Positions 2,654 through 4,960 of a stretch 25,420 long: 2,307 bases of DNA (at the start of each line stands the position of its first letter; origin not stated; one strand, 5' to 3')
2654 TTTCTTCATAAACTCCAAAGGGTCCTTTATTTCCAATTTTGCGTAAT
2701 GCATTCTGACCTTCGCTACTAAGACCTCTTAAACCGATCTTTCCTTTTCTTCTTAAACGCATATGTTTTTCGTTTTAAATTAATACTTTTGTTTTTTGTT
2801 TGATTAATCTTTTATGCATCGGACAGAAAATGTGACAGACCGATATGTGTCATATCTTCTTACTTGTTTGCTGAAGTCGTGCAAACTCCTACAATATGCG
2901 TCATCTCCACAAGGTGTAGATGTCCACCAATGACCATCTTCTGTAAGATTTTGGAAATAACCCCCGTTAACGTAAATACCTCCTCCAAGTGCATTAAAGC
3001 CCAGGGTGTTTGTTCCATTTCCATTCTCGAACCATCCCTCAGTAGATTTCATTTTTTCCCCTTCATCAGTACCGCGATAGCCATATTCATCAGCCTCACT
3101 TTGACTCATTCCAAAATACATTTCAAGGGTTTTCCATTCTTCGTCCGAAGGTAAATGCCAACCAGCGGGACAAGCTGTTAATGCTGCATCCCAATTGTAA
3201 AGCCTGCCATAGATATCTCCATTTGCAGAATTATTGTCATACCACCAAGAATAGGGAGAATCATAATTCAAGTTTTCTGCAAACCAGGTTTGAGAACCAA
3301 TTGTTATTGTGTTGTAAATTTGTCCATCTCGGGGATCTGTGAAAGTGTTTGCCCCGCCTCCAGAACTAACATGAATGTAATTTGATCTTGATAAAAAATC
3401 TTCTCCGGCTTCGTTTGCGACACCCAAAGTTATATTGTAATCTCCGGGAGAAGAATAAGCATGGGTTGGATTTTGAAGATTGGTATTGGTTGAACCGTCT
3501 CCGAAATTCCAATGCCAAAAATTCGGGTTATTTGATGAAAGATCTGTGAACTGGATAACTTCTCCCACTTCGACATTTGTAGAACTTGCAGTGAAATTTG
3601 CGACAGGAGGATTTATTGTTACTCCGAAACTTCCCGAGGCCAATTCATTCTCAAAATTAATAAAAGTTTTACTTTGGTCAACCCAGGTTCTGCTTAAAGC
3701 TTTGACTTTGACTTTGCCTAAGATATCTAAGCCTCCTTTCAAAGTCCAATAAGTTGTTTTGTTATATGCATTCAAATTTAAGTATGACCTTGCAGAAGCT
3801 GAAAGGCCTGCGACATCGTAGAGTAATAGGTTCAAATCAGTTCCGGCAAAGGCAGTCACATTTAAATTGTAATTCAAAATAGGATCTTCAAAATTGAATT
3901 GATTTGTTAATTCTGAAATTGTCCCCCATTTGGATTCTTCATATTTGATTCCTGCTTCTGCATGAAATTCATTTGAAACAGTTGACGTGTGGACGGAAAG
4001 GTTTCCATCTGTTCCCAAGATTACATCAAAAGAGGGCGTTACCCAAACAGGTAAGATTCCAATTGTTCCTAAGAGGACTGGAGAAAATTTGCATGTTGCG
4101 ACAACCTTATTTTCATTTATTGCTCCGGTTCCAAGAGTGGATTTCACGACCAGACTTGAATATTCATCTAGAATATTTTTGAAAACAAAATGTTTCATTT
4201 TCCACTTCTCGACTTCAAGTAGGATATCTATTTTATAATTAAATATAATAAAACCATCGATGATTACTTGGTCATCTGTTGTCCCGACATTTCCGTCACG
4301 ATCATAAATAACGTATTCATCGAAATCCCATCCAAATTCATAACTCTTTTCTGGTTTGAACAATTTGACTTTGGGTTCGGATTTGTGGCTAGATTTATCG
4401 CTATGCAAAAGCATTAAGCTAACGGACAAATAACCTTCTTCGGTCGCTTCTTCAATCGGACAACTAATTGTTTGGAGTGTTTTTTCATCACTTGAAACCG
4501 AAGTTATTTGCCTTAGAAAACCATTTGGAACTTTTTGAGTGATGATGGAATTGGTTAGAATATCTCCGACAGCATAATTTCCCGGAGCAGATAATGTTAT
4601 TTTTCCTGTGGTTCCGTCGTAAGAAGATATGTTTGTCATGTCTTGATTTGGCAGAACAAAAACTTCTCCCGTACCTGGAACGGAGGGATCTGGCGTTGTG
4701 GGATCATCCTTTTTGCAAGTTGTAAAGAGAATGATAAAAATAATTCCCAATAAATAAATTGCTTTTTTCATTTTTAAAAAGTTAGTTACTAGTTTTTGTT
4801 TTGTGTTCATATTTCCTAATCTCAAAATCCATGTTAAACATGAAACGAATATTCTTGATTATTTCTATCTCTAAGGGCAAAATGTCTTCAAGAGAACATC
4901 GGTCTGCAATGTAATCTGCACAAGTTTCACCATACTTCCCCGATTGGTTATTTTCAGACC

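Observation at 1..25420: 25 kb of strictly co-oriented, envelope-biased ORFans with no hallmark genes: candidate cassette array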

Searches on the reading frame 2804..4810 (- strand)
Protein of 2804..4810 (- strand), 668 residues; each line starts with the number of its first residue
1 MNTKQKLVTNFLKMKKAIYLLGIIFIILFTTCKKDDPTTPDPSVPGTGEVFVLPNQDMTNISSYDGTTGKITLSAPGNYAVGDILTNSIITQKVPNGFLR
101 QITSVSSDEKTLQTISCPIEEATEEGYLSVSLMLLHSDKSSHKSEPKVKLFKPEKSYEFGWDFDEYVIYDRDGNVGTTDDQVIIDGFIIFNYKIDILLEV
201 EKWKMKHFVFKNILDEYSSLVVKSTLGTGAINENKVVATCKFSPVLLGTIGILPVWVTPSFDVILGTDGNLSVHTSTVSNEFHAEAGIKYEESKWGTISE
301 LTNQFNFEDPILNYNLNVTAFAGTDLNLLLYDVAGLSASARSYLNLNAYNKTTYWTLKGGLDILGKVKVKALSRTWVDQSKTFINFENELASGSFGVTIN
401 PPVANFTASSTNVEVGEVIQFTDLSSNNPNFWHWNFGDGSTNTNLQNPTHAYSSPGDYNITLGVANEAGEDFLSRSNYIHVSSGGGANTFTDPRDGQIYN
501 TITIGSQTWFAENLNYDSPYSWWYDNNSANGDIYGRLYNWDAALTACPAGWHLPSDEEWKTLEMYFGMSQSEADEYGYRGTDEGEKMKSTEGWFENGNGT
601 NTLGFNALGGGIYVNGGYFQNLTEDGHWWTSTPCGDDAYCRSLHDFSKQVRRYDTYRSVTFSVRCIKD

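Call 43: search_protein_families(library=ncbifam, max_evalue=0.01, proteins=[window:2804-4810:-])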
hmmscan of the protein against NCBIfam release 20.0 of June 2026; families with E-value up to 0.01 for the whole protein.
window:2804-4810:- (668 aa): 2 families
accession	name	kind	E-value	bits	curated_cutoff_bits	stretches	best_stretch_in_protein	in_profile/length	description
TIGR02145.1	Fib_succ_major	domain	1.8e-46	159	41.65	1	489-668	1-176/176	FISUMP domain-containing protein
TIGR00864.1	PCC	subfamily_domain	7.5e-06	22.6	1861.4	1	409-470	1405-1465/2700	polycystin cation channel protein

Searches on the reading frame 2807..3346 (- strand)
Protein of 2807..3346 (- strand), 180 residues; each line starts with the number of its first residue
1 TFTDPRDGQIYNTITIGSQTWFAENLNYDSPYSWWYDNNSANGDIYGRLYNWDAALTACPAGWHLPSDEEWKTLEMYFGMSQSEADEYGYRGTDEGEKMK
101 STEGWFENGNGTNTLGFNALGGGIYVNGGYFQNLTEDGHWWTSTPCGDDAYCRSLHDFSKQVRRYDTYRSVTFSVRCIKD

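Call 44: find_related_loci(query=window:2807-3346:-, collection=genome_contigs, flank=3000)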
Query window:2807-3346:- (180 aa) in genome_contigs; peptide patterns used: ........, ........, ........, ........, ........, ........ (x = any residue, [..] = any of these).
265 stretches matched a pattern; 223 encode a relative of the query (tblastn E <= 1e-3); the best 80 are kept; 79 distinct loci.
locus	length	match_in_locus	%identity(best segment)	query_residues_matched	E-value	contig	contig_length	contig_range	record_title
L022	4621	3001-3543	66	1-180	2e-74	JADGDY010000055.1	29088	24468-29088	MAG: Bacteroidales bacterium isolate BB22 NODE_1505_length_29088_cov_3.956604, whole genome shotgun sequence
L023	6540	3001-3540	63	2-180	2e-72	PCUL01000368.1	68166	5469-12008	MAG: Bacteroidetes bacterium CG18_big_fil_WC_8_21_14_2_50_41_14 CG18_scaffold_300_c, whole genome shotgun sequence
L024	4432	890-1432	62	1-180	3e-69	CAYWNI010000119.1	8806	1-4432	MAG TPA_asm: uncultured Lentimicrobiaceae bacterium isolate binchicken_co47_196 genome assembly, contig: NODE_6262_lengt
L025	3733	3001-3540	61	2-180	3e-67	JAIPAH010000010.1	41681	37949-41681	MAG: Bacteroidales bacterium isolate Tobar18m-G1 Tobar18m-20mill-C43, whole genome shotgun sequence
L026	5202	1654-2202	60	2-180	3e-66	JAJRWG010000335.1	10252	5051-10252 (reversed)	MAG: Bacteroidetes bacterium isolate Dive96_bin2.160 k141_4894325, whole genome shotgun sequence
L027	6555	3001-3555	63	1-180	7e-66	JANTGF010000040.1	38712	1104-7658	MAG: Bacteroidales bacterium isolate bin1005 c_000000000578, whole genome shotgun sequence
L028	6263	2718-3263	59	1-180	5e-66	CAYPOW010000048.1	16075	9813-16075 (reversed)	MAG TPA_asm: uncultured Draconibacterium sp. isolate SRP191223_co1_1 genome assembly, contig: NODE_3657_length_16075_cov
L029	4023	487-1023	59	1-180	2e-65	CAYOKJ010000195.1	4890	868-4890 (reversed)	MAG TPA_asm: uncultured Bacteroidales bacterium isolate binchicken_co49_109 genome assembly, contig: NODE_7375_length_48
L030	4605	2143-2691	60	2-180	4e-64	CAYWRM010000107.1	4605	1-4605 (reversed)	MAG TPA_asm: uncultured Lentimicrobiaceae bacterium isolate binchicken_co51_190 genome assembly, contig: NODE_9762_lengt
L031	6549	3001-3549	59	1-180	4e-64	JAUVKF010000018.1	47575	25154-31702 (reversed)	MAG: Chlorobiota bacterium isolate CSMAG_473 CSMAG_473_k141_423244_length_47575_cov_17.4445, whole genome shotgun sequen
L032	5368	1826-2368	56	1-180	3e-63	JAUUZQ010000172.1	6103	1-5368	MAG: Bacteroidales bacterium isolate CSMAG_197 CSMAG_197_k127_3642142_length_6103_cov_442.5388, whole genome shotgun seq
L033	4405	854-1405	60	2-180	4e-62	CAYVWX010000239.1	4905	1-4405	MAG TPA_asm: uncultured Lentimicrobiaceae bacterium isolate SRP163575_co1_344 genome assembly, contig: NODE_37492_length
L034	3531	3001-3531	57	1-177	5e-62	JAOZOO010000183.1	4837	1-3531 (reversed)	MAG: Bacteroidales bacterium isolate GMC4.maxbin2.135_sub GMC4_35317_length_4837_cov_16.141991, whole genome shotgun seq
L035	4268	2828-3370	55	1-180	4e-61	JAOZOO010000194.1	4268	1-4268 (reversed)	MAG: Bacteroidales bacterium isolate GMC4.maxbin2.135_sub GMC4_43651_length_4268_cov_12.755281, whole genome shotgun seq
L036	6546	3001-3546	58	1-180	9e-61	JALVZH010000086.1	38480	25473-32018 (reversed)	MAG: Bacteroidales bacterium isolate T10_metabat1_scaf2bin.002 T10_NODE_181_length_38480_cov_5.860063, whole genome shot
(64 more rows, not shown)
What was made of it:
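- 2804..4810 (-): G42, 668-aa lipoprotein with PKD and FISUMP (Fib_succ_major) domains; backbone gene. The FISUMP domain alone is 55-66% identical to Bacteroidales MAGs (call 44).
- FISUMP best hits of 55-66% identity to Bacteroidales, Lentimicrobiaceae and Draconibacterium MAGs (call 44).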
